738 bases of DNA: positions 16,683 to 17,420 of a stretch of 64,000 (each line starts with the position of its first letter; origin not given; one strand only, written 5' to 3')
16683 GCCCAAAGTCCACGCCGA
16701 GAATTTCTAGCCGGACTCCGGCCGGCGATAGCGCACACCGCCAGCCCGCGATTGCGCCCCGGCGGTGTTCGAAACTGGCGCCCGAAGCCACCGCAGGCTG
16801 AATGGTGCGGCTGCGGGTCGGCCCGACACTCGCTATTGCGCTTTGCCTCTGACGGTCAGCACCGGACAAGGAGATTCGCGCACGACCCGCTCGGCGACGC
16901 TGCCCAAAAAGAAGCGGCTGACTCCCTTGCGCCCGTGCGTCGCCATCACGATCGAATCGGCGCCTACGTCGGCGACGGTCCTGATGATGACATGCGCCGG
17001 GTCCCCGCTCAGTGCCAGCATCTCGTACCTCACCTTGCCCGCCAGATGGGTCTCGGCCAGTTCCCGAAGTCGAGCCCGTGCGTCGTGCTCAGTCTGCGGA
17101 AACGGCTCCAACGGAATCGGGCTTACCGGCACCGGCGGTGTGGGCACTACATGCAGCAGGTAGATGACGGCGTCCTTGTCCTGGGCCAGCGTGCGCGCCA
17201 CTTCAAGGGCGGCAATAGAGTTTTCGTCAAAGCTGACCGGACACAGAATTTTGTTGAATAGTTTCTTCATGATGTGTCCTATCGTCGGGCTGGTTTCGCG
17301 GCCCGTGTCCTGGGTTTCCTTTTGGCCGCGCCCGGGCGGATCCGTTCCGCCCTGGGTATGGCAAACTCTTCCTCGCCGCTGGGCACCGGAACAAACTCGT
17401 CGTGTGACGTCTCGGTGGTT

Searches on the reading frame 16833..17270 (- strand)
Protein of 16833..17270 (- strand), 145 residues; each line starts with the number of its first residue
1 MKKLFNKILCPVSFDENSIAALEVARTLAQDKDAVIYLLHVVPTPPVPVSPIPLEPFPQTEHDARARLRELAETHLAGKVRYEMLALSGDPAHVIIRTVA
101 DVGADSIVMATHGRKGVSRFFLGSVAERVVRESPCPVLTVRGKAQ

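Call 37: search_protein_families(library=pfam, proteins=[window:16833-17270:-], max_evalue=0.001)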
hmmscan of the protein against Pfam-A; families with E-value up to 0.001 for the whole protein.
window:16833-17270:- (145 aa): 1 family
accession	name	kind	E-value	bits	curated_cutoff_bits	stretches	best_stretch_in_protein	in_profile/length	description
PF00582.32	Usp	-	4.3e-34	118.5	24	1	5-141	2-141/141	Universal stress protein family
